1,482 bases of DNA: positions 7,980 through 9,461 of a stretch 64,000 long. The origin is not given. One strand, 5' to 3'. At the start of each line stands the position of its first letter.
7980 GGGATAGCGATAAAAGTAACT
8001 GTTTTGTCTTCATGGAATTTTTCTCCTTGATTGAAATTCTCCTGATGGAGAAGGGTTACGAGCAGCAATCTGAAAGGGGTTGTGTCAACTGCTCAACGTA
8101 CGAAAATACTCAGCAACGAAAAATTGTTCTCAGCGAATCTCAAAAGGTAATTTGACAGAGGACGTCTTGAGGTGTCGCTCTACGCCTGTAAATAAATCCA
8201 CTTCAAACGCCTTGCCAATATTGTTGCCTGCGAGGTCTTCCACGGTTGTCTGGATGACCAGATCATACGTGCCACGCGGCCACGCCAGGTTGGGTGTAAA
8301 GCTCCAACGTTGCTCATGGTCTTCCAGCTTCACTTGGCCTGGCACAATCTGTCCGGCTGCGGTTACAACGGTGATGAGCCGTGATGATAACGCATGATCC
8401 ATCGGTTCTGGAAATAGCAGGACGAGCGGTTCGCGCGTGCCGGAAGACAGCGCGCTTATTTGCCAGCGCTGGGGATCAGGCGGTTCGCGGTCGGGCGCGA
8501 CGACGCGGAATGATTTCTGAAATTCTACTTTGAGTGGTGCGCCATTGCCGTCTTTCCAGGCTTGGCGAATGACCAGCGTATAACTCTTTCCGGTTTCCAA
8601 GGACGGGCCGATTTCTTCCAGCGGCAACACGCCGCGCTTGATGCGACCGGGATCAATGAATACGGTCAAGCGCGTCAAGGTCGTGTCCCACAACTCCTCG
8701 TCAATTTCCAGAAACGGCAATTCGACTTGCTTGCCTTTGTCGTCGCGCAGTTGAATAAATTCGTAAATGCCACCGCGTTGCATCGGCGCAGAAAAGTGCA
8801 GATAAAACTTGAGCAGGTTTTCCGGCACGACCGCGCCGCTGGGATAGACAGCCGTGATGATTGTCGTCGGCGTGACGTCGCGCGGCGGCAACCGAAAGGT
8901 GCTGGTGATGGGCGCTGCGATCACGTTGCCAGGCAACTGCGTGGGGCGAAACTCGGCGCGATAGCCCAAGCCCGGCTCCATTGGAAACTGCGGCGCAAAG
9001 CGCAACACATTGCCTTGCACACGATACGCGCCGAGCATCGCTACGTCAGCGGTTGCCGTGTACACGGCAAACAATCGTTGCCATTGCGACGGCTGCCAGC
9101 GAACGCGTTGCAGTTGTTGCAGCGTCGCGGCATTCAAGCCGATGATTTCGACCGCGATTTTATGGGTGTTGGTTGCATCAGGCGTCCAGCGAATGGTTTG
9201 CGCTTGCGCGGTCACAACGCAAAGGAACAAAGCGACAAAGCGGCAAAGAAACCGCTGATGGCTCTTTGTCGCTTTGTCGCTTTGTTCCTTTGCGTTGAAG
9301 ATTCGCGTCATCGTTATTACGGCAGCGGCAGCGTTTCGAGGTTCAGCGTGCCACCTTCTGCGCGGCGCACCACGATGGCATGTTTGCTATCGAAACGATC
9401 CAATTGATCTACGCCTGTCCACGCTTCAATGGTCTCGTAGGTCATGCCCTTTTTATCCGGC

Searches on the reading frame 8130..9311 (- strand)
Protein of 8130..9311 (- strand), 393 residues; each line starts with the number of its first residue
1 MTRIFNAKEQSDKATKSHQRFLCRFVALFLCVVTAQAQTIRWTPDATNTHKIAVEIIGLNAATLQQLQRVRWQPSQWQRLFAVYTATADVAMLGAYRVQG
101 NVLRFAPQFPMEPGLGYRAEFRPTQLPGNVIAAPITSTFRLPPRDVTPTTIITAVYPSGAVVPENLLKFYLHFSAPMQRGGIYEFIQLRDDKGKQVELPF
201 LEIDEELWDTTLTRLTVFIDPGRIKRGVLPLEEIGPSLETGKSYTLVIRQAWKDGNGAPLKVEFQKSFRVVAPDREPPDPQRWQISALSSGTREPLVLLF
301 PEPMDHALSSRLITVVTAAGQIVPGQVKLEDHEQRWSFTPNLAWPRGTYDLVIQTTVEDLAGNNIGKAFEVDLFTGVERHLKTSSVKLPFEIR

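Call 5: search_protein_families(library=pfam, proteins=[window:8130-9311:-], max_evalue=0.01)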
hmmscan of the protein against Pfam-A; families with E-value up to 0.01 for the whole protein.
window:8130-9311:- (393 aa): 2 families
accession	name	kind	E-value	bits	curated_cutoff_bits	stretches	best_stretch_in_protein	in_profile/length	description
PF13205.12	Big_5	-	9.2e-10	39.6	23.6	1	295-369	24-99/105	Bacterial Ig-like domain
PF19077.6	Big_13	-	0.00027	21.8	27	1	317-368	46-94/102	Bacterial Ig-like domain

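Call 6: search_protein_families(library=ncbifam, proteins=[window:8130-9311:-], max_evalue=0.01)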
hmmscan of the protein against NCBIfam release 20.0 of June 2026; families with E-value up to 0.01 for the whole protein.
window:8130-9311:- (393 aa): 0 families

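Call 11: search_solved_structures(query=window:8130-9311:-, max_evalue=1)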
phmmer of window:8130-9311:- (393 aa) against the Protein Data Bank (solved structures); distinct sequences matched with E-value up to 1: 4.
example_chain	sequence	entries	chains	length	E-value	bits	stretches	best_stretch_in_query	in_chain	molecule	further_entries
5iiy_A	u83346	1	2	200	0.16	14.1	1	147-290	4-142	Platelet-binding glycoprotein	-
5eq2_A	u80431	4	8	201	0.16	14.1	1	147-290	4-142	Platelet-binding glycoprotein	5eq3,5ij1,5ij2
2yn3_A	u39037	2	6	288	0.26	13.4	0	334-365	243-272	PUTATIVE INNER MEMBRANE PROTEIN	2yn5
5ij3_A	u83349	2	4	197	0.31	13.1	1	147-290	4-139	Platelet-binding glycoprotein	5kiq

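Call 17: find_homologous_proteins(query=window:8130-9311:-)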
Query window:8130-9311:- (393 aa): 3459 proteins with E <= 0.001 among 7694 candidates; the best 120 are listed.
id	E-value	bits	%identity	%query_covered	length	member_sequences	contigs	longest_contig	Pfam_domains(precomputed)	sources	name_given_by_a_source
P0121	2.5e-264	894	100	100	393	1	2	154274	PF13205.13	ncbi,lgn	-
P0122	2.6e-224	762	89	95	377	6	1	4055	PF13205.13,PF19077.7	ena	-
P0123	3.0e-201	686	76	99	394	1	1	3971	PF13205.13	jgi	jgi:hypothetical protein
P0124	9.6e-201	685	78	100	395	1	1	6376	PF13205.13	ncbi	-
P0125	3.0e-199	680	77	99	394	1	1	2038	PF13205.13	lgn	-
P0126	9.5e-198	675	76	100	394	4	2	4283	PF13205.13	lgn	-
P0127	1.0e-197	675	75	100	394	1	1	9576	PF13205.13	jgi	jgi:hypothetical protein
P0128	6.2e-197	672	76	99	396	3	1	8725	PF13205.13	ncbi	-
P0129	9.7e-194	662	77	95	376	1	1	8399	PF13205.13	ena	-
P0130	8.4e-193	659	75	99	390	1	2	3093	PF13205.13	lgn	-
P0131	1.1e-191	655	75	99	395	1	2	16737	PF13205.13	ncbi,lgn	-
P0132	8.9e-191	652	73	99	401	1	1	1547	PF13205.13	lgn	-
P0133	8.7e-189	645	72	100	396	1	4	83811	PF13205.13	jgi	jgi:hypothetical protein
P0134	1.4e-187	641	76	93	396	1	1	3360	PF13205.13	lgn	-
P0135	7.6e-180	616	73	99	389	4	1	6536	PF13205.13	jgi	jgi:hypothetical protein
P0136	6.9e-178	610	68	98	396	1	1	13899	PF13205.13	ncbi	ncbi:MAG: Ig-like domain-containing protein [Blastocatellia bacterium]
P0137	1.7e-174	598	67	99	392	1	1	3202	PF13205.13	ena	-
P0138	1.3e-170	586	74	91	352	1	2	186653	PF13205.13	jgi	jgi:hypothetical protein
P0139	1.1e-166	573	66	95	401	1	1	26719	PF13205.13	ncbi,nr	ncbi:MAG: Ig-like domain-containing protein [Blastocatellia bacterium]|nr:Ig-like domain-containing 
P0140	3.0e-162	558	70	89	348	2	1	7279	PF13205.13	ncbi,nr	ncbi:MAG TPA: hypothetical protein VFZ34_20035 [Blastocatellia bacterium]|nr:hypothetical protein [B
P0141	3.2e-157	541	62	99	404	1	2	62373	PF13205.13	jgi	jgi:hypothetical protein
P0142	4.5e-157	541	62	99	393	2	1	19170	PF13205.13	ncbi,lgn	-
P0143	4.8e-155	534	62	99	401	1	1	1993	PF13205.13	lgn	-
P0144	2.3e-153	529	62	95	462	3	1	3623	PF13205.13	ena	-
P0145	2.3e-153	529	65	90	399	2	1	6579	PF13205.13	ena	-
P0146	3.1e-153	528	61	99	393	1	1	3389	PF13205.13,PF19077.7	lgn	-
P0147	5.5e-153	528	61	98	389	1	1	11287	PF13205.13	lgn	-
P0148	1.3e-152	526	60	99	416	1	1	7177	PF13205.13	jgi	jgi:hypothetical protein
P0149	1.1e-151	523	59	99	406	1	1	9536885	PF13205.13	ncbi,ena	-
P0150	8.8e-151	520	59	98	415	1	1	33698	PF13205.13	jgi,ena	-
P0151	9.9e-151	520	61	95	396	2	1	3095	PF13205.13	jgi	jgi:hypothetical protein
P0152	2.5e-150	519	59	99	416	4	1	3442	PF13205.13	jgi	jgi:hypothetical protein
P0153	2.8e-150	519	59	99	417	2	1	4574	PF13205.13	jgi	-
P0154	4.9e-150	518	59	100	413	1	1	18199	PF13205.13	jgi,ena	-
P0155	1.6e-149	516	58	99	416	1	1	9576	PF13205.13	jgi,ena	-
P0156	5.5e-149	514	62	92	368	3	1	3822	PF13205.13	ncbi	ncbi:MAG: Ig-like domain-containing protein [Blastocatellia bacterium]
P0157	7.1e-149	514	60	100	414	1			PF13205.13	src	-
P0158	7.9e-149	514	62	98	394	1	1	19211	PF13205.13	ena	-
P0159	2.5e-148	512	63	90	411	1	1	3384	PF13205.13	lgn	-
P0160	6.2e-148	511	60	95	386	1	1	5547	PF13205.13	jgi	jgi:hypothetical protein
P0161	7.5e-148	511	62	93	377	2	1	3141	PF13205.13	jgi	jgi:hypothetical protein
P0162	1.2e-147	510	58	99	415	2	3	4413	PF13205.13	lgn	-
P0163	2.0e-147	509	58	100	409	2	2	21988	PF13205.13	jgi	jgi:hypothetical protein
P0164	4.2e-147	508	59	94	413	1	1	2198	PF13205.13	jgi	jgi:hypothetical protein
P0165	6.4e-147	508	58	99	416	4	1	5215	PF13205.13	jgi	jgi:hypothetical protein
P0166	1.6e-146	506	60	93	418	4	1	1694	PF13205.13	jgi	jgi:hypothetical protein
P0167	1.6e-146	506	60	90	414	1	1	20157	PF13205.13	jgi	jgi:hypothetical protein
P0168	2.1e-146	506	59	100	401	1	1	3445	PF13205.13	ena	-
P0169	2.6e-146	506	59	96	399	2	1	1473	PF13205.13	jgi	jgi:hypothetical protein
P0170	3.2e-146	505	55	99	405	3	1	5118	PF13205.13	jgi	jgi:hypothetical protein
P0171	3.8e-146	505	60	92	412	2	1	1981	PF13205.13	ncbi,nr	ncbi:MAG TPA: Ig-like domain-containing protein [Blastocatellia bacterium]|nr:Ig-like domain-contain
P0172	2.8e-145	502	59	95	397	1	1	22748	PF13205.13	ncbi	-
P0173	3.4e-145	502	60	99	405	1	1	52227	PF13205.13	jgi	jgi:hypothetical protein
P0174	3.6e-145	502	63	90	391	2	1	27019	PF13205.13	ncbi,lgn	-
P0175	4.0e-145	502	56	100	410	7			PF13205.13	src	-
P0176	4.0e-145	502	58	97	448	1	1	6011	PF13205.13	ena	-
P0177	4.9e-145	501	56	100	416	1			PF13205.13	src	-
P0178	1.2e-144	500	60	93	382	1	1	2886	PF13205.13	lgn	-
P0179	2.4e-144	499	60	95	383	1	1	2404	PF13205.13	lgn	-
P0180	2.5e-144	499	61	90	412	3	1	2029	PF13205.13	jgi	jgi:hypothetical protein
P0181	4.8e-144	498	56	100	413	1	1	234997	PF13205.13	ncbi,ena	-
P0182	8.1e-144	497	60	92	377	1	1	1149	PF13205.13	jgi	-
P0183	1.0e-143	497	58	95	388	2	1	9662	PF13205.13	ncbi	ncbi:MAG TPA: Ig-like domain-containing protein [Blastocatellia bacterium]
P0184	1.3e-143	497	59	93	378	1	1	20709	PF13205.13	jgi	jgi:hypothetical protein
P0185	1.6e-143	496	58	95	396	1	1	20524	PF13205.13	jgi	jgi:hypothetical protein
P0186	1.6e-143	496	62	89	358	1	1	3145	PF13205.13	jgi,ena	-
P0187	3.0e-143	496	57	97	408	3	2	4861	PF13205.13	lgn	-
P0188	5.0e-143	495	59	99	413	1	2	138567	PF13205.13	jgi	jgi:hypothetical protein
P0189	8.9e-143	494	54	99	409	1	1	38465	PF13205.13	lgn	-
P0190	9.9e-143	494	57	98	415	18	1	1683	PF13205.13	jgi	jgi:hypothetical protein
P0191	1.2e-142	494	59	92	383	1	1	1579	PF13205.13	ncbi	ncbi:MAG: Ig-like domain-containing protein, partial [Blastocatellia bacterium]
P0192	1.7e-142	493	59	93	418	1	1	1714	PF13205.13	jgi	jgi:hypothetical protein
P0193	3.0e-142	492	58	99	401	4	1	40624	PF13205.13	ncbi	-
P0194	3.4e-142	492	60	90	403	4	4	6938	PF13205.13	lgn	-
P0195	6.9e-142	491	60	95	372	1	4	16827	PF13205.13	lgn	-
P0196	7.0e-142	491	59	93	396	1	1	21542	PF13205.13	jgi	jgi:hypothetical protein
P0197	7.2e-142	491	59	95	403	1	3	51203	PF13205.13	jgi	jgi:hypothetical protein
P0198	8.8e-142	491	58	95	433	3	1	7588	PF13205.13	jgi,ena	-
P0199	1.2e-141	490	60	90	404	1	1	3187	PF13205.13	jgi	jgi:hypothetical protein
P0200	1.2e-141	490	60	92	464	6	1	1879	PF13205.13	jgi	-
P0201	2.3e-141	489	60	90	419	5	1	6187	PF13205.13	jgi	jgi:hypothetical protein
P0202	2.8e-141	489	58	95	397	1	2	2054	PF13205.13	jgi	jgi:hypothetical protein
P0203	3.1e-141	489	57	97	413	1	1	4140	PF13205.13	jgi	jgi:hypothetical protein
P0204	4.1e-141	488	59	93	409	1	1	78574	PF13205.13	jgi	jgi:hypothetical protein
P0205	4.2e-141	488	59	91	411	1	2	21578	PF13205.13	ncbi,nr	ncbi:MAG: Ig-like domain-containing protein [Blastocatellia bacterium]|nr:Ig-like domain-containing 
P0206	4.9e-141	488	59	93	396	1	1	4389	PF13205.13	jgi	jgi:hypothetical protein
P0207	4.9e-141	488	56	98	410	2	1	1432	PF13205.13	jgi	-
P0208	6.8e-141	488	61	89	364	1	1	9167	PF13205.13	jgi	jgi:hypothetical protein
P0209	1.4e-140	487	56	95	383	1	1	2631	PF13205.13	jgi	jgi:hypothetical protein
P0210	2.5e-140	486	57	95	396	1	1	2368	PF13205.13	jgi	jgi:hypothetical protein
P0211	3.4e-140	485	58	95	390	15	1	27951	PF13205.13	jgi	jgi:hypothetical protein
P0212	3.5e-140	485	59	92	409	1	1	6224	PF13205.13,PF19077.7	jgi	-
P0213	3.5e-140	485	60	90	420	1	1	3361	PF13205.13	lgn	-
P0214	4.0e-140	485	58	93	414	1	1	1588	PF13205.13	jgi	jgi:hypothetical protein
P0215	4.4e-140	485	59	93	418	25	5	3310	PF13205.13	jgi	jgi:hypothetical protein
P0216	4.5e-140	485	56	99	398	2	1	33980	PF13205.13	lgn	-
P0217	4.5e-140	485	58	94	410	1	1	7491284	PF13205.13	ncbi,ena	-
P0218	5.7e-140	485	58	93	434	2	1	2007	PF13205.13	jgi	jgi:hypothetical protein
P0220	7.4e-140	484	60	95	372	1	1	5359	PF13205.13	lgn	-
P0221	1.4e-139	483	55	100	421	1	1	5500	PF13205.13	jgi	jgi:hypothetical protein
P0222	1.5e-139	483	58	93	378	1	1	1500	PF13205.13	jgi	jgi:hypothetical protein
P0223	1.6e-139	483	59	95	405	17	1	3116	PF13205.13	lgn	-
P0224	1.6e-139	483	56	94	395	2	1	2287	PF13205.13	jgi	jgi:hypothetical protein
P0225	1.7e-139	483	59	93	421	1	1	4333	PF13205.13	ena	-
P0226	2.0e-139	483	58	91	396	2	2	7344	PF13205.13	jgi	jgi:hypothetical protein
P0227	3.6e-139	482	59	98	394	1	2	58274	PF13205.13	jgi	jgi:hypothetical protein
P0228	3.9e-139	482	58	94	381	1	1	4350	PF13205.13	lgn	-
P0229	4.2e-139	482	59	90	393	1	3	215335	PF13205.13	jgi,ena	jgi:Big-like domain-containing protein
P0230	5.4e-139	482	61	89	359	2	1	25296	PF13205.13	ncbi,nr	ncbi:MAG TPA: Ig-like domain-containing protein [Blastocatellia bacterium]|nr:Ig-like domain-contain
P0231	6.3e-139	481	54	100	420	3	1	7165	PF13205.13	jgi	jgi:hypothetical protein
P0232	8.9e-139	481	58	95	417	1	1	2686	PF13205.13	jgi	-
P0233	1.1e-138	481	58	91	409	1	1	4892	PF13205.13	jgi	jgi:hypothetical protein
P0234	1.1e-138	480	54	100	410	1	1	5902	PF13205.13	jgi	jgi:hypothetical protein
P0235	1.2e-138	480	59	93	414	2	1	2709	PF13205.13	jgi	jgi:hypothetical protein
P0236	1.4e-138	480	57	95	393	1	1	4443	PF13205.13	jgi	jgi:hypothetical protein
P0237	1.6e-138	480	59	90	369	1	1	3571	PF13205.13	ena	-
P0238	1.8e-138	480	57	95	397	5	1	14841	PF13205.13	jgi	jgi:hypothetical protein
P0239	4.8e-138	478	59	92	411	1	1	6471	PF13205.13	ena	-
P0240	4.9e-138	478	57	91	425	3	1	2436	PF13205.13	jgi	jgi:hypothetical protein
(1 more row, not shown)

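Call 19: find_encoding_contigs(protein=P0121, flank=10000, max_places=3)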
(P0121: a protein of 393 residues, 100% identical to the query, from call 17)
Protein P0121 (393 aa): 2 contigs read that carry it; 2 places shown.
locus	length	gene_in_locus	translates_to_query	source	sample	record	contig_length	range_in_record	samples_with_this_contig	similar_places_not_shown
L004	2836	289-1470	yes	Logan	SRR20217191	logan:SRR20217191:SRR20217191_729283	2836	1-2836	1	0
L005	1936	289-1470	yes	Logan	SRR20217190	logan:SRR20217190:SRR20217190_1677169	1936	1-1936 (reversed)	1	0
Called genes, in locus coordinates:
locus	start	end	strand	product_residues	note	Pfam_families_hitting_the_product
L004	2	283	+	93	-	?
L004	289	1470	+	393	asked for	PF13205:Big_5 (faint)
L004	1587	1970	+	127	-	-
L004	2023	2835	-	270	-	?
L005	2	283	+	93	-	?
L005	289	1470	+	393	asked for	PF13205:Big_5 (faint)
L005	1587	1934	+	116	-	?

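Call 31: search_solved_structures(query=A3, max_evalue=10)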
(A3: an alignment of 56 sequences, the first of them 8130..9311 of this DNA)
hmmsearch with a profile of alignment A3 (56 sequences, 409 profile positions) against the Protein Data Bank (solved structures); distinct sequences matched with E-value up to 10: 8.
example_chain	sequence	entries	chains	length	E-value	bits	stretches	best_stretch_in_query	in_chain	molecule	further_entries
2yn3_A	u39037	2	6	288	0.0012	21.1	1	347-380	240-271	PUTATIVE INNER MEMBRANE PROTEIN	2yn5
3pht_A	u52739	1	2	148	0.18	13.8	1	287-350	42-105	Putative nickel-responsive regulator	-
2wvd_A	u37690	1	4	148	0.27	13.2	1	287-350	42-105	PUTATIVE NICKEL-RESPONSIVE REGULATOR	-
2ca9_A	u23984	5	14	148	0.29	13.2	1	287-350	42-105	PUTATIVE NICKEL-RESPONSIVE REGULATOR | nickel-responsive regulator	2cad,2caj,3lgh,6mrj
2wvb_A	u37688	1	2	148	0.32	13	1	287-349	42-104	PUTATIVE NICKEL-RESPONSIVE REGULATOR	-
2wve_A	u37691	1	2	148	0.36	12.8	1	287-350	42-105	PUTATIVE NICKEL-RESPONSIVE REGULATOR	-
2wvc_A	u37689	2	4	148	0.65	12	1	287-350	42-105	PUTATIVE NICKEL-RESPONSIVE REGULATOR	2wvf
9fe6_A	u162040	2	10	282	1.4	10.9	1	205-227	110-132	SDR family oxidoreductase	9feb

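Call 36: predict_structure(alignment_id=A3)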
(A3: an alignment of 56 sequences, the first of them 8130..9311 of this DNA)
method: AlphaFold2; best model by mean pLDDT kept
length: 393 residues; sequences in the alignment: 56
mean_pLDDT: 75.2   pTM: 0.54
mean pLDDT of the five models: 75.2, 74.3, 74.3, 74.2, 73.8
residues with pLDDT >= 90: 132; 70-90: 142; 50-70: 50; < 50: 69
segments of 3 or more residues with pLDDT < 50: 1-34, 222-229, 357-382
pLDDT, mean of each block of 10 residues (from residue 1): 31 33 38 62 85 93 91 92 90 94 93 88 86 91 74 84 78 83 85 78 60 74 46 63 92 86 92 68 81 90 69 86 90 88 93 61 39 36 68 86
secondary structure, 60 per line:
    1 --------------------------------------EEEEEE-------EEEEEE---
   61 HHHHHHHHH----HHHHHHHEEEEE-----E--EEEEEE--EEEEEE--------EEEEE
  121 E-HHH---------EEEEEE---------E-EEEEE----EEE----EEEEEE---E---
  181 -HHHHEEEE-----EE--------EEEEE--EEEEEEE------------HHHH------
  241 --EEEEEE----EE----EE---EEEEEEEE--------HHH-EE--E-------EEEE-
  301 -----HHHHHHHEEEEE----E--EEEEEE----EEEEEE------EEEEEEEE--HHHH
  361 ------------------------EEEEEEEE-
elements in order: E39-44 E52-57 H61-69 H74-80 E81-85 E94-99 E102-107 E116-121 E135-140 E152-156 E161-163 E168-173 H182-185 E186-189 E205-209 E212-218 H231-234 E243-248 E264-271 E296-299 H306-312 E313-317 E325-330 E335-340 E347-354 H357-360 E385-392

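Call 38: fold_search(model_id=the predicted structure, library=pdb)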
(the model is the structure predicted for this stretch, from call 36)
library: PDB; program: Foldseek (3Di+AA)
matches with E <= 10: 1639; with E <= 0.001: 132
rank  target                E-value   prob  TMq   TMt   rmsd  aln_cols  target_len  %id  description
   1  9gos                  4.1e-09  1.00  0.20  0.04  15.5       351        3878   13  CryoEM structure of the native Chlamydomonas reinhardtii Flagella Membrane Glycoprotein 1B. (released 2025-05-07)
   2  4zfq                  1.8e-07  1.00  0.19  0.22  13.7       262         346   17  Structure of M. tuberculosis (3,3) L,D-Transpeptidase, LdtMt5. (Meropenen-adduct form) (released 2015-09-02)
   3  8a1l_A                3.0e-07  1.00  0.21  0.22  18.6       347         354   11  Crystal structure of the transpeptidase LdtMt2 from Mycobacterium tuberculosis in complex with alpha-chloro ketone 2 (released 2023-06-14)
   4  6d5a                  3.2e-07  1.00  0.21  0.24  15.7       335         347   12  Crystal structure of L,D-transpeptidase 5 from Mycobacterium tuberculosis in apo form (released 2019-02-27)
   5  8a1m_A                5.2e-07  1.00  0.19  0.21  17.7       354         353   13  Crystal structure of the transpeptidase LdtMt2 from Mycobacterium tuberculosis in complex with maleimide analogue 4 (released 2023-06-14)
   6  4qrb                  5.4e-07  1.00  0.20  0.23  15.6       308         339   11  Structure and specificity of L-D-Transpeptidase from Mycobacterium tuberculosis and antibiotic resistance: Calcium bindi (released 2015-12-23)
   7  5du7_A                5.7e-07  1.00  0.20  0.22  15.3       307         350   12  Crystal structure of ldtMt2 at 1.79 Angstrom resolution (released 2016-09-28)
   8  5uwv_B                6.7e-07  1.00  0.21  0.24  16.8       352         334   10  Crystal structure of Mycobacterium abscessus L,D-transpeptidase 2 (released 2017-08-16)
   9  4qr7                  7.1e-07  1.00  0.21  0.24  18.5       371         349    9  Structure and specificity of L-D-Transpeptidase from Mycobacterium tuberculosis and antibiotic resistance: Calcium bindi (released 2015-07-29)
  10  5uwv_C                7.5e-07  1.00  0.20  0.22  15.5       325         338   12  Crystal structure of Mycobacterium abscessus L,D-transpeptidase 2 (released 2017-08-16)
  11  3vyn_A                8.3e-07  1.00  0.20  0.22  15.6       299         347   12  Crystal structure of Mycobacterium tuberculosis L,D-transpeptidase LdtMt2 N55 truncation mutant (resideus 55-408) (released 2013-06-19)
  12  8aho_A                8.7e-07  1.00  0.21  0.22  15.3       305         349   12  Crystal structure of the transpeptidase LdtMt2 from Mycobacterium tuberculosis in complex with cyanamide analogue 31 (released 2023-08-02)
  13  5uwv_A                1.0e-06  1.00  0.19  0.22  15.7       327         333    9  Crystal structure of Mycobacterium abscessus L,D-transpeptidase 2 (released 2017-08-16)
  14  3vyn_B                1.1e-06  1.00  0.20  0.22  15.5       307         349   13  Crystal structure of Mycobacterium tuberculosis L,D-transpeptidase LdtMt2 N55 truncation mutant (resideus 55-408) (released 2013-06-19)
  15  4z7a                  1.1e-06  1.00  0.21  0.23  15.1       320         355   11  Structural and biochemical characterization of a non-functionally redundant M. tuberculosis (3,3) L,D-Transpeptidase, Ld (released 2015-09-02)
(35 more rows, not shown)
